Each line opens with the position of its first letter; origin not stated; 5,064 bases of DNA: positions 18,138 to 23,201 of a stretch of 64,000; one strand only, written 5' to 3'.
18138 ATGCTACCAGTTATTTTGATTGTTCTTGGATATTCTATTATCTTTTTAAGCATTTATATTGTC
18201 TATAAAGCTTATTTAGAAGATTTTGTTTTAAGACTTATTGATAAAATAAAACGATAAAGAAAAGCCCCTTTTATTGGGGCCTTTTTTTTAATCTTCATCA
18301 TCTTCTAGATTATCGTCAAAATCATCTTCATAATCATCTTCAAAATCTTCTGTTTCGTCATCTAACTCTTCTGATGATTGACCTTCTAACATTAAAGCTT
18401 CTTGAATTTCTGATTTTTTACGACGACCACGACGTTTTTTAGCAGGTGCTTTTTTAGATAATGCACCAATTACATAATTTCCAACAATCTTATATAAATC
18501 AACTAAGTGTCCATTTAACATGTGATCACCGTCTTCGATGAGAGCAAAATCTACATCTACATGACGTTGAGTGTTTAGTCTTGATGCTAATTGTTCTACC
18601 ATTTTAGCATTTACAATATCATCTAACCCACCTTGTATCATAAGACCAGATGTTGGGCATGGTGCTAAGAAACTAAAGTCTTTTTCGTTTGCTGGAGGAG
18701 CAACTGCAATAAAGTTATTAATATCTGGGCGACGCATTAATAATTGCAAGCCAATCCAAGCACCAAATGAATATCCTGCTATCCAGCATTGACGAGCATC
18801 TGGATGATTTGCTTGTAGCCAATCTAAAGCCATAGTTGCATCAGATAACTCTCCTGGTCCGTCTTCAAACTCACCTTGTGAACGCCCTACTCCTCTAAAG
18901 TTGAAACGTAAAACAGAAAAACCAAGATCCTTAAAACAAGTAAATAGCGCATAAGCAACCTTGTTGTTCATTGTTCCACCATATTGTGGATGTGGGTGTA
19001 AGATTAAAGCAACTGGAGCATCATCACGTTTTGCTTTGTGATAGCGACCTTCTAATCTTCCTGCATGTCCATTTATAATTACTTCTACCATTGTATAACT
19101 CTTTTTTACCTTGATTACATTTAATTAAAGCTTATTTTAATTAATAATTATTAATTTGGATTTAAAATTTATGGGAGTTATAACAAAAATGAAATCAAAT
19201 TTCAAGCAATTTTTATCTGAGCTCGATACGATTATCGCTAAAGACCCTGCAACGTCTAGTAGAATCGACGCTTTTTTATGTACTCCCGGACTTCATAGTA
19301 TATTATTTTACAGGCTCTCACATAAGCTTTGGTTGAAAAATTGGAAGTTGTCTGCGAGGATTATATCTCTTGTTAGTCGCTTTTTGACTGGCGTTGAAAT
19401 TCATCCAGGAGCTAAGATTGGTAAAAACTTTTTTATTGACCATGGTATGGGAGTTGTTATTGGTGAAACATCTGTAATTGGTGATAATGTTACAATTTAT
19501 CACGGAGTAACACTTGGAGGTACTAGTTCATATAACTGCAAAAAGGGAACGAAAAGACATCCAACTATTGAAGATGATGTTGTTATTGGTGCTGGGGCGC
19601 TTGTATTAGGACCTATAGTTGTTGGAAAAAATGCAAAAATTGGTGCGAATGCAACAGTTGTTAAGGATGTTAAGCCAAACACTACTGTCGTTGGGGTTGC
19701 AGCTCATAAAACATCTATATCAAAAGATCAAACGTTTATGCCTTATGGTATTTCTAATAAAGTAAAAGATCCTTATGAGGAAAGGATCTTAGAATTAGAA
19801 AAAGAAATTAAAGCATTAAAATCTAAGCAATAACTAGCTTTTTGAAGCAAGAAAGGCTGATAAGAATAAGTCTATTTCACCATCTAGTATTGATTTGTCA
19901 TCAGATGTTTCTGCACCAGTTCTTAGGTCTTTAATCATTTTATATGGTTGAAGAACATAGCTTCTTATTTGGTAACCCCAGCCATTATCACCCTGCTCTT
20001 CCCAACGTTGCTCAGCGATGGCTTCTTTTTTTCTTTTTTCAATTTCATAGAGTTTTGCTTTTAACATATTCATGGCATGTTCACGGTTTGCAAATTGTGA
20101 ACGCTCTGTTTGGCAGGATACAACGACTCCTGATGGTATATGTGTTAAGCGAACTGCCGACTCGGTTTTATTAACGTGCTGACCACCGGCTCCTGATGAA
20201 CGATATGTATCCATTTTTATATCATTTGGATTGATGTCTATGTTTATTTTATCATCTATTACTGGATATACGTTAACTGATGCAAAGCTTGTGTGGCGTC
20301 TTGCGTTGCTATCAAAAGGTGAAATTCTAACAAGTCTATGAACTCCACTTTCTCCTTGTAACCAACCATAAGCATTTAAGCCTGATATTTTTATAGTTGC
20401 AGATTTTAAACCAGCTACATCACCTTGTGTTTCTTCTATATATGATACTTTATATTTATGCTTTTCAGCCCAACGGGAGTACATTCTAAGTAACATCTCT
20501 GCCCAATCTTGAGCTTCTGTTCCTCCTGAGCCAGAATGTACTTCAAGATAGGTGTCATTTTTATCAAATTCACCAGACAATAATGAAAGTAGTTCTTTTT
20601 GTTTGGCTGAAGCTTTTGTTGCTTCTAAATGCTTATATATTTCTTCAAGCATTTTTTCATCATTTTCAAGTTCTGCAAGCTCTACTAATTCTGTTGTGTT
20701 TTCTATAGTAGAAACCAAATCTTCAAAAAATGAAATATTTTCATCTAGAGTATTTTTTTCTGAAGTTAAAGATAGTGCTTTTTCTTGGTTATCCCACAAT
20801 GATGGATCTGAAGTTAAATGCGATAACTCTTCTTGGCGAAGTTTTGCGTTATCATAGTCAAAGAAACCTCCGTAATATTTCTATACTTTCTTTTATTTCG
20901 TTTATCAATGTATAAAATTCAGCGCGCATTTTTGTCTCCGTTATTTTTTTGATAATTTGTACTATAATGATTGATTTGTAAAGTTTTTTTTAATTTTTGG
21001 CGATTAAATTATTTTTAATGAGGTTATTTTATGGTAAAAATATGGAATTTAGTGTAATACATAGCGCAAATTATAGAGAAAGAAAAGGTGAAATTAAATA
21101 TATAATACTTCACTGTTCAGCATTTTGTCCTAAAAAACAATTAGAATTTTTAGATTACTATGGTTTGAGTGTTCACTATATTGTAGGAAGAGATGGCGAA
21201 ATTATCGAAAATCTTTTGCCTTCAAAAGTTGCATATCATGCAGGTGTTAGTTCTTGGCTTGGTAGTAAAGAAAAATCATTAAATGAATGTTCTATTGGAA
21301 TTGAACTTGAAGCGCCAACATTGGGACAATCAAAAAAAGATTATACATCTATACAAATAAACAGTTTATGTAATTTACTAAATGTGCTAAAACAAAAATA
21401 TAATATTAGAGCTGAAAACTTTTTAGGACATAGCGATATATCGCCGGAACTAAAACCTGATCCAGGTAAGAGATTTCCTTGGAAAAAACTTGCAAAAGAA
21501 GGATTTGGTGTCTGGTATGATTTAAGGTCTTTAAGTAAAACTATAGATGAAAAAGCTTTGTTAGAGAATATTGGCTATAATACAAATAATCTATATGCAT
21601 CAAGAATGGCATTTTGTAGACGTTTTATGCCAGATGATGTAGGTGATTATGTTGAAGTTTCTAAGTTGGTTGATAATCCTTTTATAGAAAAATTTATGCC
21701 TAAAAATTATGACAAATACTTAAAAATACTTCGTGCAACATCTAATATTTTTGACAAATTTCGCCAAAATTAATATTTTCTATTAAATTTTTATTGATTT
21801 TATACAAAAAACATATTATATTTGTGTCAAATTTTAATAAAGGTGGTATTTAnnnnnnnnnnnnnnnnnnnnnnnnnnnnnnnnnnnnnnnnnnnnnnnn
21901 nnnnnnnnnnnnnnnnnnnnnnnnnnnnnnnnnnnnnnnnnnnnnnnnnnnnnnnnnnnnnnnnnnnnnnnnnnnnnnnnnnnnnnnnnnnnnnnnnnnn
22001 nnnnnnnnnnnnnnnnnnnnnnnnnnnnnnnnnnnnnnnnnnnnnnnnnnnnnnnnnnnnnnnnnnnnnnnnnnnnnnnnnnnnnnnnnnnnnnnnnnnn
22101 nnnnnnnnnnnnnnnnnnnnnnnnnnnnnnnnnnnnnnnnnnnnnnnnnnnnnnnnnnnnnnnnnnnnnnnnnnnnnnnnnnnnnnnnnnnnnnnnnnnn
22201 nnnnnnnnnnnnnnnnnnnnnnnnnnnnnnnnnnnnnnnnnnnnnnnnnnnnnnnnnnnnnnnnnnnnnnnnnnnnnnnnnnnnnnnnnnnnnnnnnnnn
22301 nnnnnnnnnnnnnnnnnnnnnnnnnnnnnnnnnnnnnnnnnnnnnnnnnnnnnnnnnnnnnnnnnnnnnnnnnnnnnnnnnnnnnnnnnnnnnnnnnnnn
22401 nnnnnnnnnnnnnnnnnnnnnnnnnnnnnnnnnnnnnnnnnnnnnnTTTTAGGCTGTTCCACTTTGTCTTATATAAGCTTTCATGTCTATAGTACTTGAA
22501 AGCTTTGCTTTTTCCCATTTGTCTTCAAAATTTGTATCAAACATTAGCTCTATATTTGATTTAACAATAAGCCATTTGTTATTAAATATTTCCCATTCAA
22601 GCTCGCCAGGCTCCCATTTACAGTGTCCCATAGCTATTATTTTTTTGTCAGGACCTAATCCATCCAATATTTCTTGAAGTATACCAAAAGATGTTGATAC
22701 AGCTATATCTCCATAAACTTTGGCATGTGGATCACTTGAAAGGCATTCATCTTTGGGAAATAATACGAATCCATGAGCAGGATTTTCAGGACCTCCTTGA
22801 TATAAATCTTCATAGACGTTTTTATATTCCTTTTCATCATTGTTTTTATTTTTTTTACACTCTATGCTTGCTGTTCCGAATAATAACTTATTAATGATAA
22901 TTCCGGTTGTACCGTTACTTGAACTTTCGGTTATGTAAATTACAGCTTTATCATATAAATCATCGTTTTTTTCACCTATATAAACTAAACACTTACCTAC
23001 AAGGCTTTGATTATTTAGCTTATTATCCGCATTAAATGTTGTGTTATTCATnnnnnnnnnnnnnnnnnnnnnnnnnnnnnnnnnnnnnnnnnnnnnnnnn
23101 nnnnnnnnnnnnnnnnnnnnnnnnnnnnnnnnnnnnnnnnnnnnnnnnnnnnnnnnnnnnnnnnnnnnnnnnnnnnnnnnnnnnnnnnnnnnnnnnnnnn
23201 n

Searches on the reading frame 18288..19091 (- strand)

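Call 39: search_protein_families(library=pfam, proteins=[window:18288-19091:-], max_evalue=0.001)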
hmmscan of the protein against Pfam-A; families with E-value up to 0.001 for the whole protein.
window:18288-19091:- (267 aa): 7 families
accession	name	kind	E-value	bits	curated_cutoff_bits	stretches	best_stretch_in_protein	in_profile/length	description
PF12146.15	Hydrolase_4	-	3.5e-10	40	27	1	49-135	23-112/239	Serine aminopeptidase, S33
PF02129.25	Peptidase_S15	-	3.1e-09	37.4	23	1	24-138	16-134/262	X-Pro dipeptidyl-peptidase (S15 family)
PF00561.26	Abhydrolase_1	-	5.7e-08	33.2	25.8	1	44-135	18-105/245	alpha/beta hydrolase fold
PF00326.27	Peptidase_S9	-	1.1e-06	28.8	22.6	0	52-124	9-88/213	Prolyl oligopeptidase family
PF12697.13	Abhydrolase_6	-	1.5e-05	26.2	26.3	1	54-135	24-97/217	Alpha/beta hydrolase family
PF20408.4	Abhydrolase_11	-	0.00045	20.4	27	1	38-193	12-168/193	Alpha/beta hydrolase domain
PF01738.24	DLH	-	0.00089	19.3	21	0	83-190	79-186/217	Dienelactone hydrolase family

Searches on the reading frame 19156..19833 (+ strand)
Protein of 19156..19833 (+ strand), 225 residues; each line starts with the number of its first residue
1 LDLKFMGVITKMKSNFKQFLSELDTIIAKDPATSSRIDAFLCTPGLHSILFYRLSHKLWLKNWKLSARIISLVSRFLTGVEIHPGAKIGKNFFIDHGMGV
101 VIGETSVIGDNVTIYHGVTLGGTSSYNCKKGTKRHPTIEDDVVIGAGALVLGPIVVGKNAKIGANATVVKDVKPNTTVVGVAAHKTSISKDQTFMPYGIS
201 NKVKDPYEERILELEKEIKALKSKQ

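Call 39: search_protein_families(library=pfam, proteins=[window:19156-19833:+], max_evalue=0.001)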
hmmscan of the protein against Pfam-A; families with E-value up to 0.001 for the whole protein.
window:19156-19833:+ (225 aa): 4 families
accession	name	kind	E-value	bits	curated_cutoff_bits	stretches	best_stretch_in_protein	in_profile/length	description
PF00132.30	Hexapep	-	5.4e-15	54.8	27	2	135-168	1-34/36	Bacterial transferase hexapeptide (six repeats)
PF14602.12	Hexapep_2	-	3.6e-08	33.4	27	1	137-168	3-32/34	Hexapeptide repeat of succinyl-transferase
PF25247.1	LbH_GLGC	-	0.00022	21.6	27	1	100-171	32-102/135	GLGC left-handed parallel beta-helix domain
PF25084.1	LbH_EIF2B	-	0.0003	21.2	54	0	85-168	27-105/105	EIF2B subunit epsilon LbH domain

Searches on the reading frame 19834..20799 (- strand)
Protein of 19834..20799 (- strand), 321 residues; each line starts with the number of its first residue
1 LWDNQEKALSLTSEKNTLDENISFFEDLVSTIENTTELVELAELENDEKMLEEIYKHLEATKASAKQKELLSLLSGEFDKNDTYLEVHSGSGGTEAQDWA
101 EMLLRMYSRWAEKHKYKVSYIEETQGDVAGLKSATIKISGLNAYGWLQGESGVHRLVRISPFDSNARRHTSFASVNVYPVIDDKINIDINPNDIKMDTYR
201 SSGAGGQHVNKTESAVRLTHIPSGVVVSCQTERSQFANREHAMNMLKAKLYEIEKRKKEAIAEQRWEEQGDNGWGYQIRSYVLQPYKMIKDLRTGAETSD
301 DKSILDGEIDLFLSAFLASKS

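Call 39: search_protein_families(library=pfam, proteins=[window:19834-20799:-], max_evalue=0.001)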
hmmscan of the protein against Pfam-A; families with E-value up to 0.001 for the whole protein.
window:19834-20799:- (321 aa): 2 families
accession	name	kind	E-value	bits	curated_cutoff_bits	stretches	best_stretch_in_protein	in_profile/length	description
PF03462.23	PCRF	-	2.2e-52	178.2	24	1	1-175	17-194/194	PCRF domain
PF00472.26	RF-1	-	3.1e-43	146.8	35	1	183-293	1-116/116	RF-1 domain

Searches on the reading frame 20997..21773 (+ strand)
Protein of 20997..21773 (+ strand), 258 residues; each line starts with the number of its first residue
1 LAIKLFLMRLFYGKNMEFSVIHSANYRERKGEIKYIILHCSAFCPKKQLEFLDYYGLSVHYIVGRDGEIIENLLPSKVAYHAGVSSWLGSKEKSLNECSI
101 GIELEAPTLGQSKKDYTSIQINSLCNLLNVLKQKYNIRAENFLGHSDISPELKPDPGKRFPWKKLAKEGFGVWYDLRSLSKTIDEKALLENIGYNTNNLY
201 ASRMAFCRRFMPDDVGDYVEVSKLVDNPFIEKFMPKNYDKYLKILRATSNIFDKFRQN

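Call 39: search_protein_families(library=pfam, proteins=[window:20997-21773:+], max_evalue=0.001)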
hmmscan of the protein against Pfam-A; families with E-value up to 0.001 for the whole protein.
window:20997-21773:+ (258 aa): 1 family
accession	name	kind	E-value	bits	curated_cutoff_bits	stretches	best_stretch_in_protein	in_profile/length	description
PF01510.30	Amidase_2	-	3.8e-20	73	26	1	31-158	3-131/131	N-acetylmuramoyl-L-alanine amidase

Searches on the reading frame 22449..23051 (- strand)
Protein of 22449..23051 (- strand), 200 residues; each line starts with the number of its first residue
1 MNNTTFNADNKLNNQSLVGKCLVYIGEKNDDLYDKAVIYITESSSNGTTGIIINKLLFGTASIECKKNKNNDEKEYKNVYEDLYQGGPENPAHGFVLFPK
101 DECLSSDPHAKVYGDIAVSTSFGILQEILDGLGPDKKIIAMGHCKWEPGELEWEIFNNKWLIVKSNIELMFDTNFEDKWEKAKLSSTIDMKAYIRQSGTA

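Call 39: search_protein_families(library=pfam, proteins=[window:22449-23051:-], max_evalue=0.001)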
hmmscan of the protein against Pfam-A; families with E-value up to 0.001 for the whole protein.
window:22449-23051:- (200 aa): 1 family
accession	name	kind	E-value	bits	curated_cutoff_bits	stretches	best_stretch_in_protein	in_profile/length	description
PF02622.21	DUF179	-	2.9e-27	96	27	1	29-182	4-152/157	AlgH-like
